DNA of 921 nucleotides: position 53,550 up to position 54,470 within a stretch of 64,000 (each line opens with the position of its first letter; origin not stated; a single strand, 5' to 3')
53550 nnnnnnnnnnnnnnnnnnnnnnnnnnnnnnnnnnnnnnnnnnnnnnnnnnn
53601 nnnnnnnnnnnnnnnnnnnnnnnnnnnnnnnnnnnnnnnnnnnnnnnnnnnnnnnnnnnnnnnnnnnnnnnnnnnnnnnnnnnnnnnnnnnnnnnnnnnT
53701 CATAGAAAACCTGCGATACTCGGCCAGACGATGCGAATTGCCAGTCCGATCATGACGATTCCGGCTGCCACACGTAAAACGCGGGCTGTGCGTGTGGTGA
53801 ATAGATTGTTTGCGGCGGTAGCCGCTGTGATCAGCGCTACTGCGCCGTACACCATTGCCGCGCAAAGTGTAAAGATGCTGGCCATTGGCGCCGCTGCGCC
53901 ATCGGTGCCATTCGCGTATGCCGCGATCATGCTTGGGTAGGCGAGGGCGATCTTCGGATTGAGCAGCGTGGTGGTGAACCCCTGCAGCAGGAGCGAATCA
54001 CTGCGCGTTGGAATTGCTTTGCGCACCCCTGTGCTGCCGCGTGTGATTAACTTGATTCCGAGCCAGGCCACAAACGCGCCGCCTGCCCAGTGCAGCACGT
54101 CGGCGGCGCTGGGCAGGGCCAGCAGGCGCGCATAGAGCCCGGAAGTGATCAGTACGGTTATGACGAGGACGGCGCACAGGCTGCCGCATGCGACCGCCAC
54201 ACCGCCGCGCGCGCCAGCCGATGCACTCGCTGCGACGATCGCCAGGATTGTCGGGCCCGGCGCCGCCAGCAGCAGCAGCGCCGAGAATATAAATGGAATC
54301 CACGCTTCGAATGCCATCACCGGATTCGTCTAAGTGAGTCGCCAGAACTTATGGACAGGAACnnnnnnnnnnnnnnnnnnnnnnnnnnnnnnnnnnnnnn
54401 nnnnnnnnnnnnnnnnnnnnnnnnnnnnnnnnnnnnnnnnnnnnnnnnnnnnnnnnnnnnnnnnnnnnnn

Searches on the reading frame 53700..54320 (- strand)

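Call 55: search_protein_families(library=ncbifam, proteins=[window:53700-54320:-], max_evalue=0.00001)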
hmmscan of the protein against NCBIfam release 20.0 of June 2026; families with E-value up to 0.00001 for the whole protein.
window:53700-54320:- (206 aa): 4 families
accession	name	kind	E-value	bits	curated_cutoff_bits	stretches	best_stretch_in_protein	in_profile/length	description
TIGR00949.1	2A76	subfamily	1e-15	58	183.95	1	21-196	2-184/185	homoserine/threonine efflux transporter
NF008201.0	PRK10958.1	equivalog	1.2e-11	44.6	165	1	9-197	12-207/212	leucine efflux protein LeuE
NF007812.0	PRK10520.1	equivalog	8.4e-10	38.6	209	1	2-135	1-136/206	homoserine/homoserine lactone efflux protein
NF007591.0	PRK10229.1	equivalog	5e-06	26.4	288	1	12-198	10-203/206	threonine export protein RhtC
